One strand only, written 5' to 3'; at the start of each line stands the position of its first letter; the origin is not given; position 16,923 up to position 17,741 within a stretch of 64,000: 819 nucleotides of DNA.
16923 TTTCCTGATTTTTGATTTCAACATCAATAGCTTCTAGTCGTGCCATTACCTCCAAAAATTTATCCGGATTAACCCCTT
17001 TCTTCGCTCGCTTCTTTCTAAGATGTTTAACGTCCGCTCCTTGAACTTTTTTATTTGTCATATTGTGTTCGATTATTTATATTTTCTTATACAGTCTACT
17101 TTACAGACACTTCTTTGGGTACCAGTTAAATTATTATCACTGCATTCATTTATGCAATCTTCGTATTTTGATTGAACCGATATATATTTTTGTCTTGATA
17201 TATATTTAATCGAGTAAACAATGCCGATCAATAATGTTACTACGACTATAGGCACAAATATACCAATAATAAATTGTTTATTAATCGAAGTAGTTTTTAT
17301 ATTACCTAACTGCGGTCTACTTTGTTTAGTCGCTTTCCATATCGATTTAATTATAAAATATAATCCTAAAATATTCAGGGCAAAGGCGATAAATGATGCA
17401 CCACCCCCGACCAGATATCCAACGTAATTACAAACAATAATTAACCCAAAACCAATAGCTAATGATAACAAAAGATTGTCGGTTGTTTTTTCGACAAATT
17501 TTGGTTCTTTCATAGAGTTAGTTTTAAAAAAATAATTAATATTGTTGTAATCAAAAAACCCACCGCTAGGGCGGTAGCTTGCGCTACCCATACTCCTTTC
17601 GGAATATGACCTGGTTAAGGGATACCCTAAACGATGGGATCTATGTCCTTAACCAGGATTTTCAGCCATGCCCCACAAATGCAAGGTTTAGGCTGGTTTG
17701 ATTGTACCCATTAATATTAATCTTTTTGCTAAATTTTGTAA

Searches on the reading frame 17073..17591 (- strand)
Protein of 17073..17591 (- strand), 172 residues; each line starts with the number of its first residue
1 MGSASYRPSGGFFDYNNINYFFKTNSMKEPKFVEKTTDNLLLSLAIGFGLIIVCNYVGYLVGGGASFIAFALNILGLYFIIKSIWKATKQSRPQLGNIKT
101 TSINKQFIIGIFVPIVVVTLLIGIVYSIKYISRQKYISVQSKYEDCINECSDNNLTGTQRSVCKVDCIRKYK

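Call 6: search_protein_families(library=pfam, proteins=[window:17073-17591:-])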
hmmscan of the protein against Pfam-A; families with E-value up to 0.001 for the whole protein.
window:17073-17591:- (172 aa): 0 families

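Call 52: search_protein_families(library=phrogs, proteins=[window:17073-17591:-], max_evalue=0.001)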
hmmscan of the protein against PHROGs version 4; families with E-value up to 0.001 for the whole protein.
window:17073-17591:- (172 aa): 0 families

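Call 95: search_protein_families(library=pfam, proteins=[window:17073-17591:-], max_evalue=0.1)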
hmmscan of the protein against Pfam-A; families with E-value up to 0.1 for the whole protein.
window:17073-17591:- (172 aa): 3 families
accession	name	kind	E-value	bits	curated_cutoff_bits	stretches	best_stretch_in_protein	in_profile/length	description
PF01534.23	Frizzled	-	0.029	14.1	22.3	1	74-153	192-277/322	Frizzled/Smoothened family membrane region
PF04702.17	Vicilin_N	-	0.059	13.7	26.7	1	133-171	49-85/147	Vicilin N terminal region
PF20664.2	DUF6814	-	0.086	13.5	25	0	71-129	14-66/71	Family of unknown function (DUF6814)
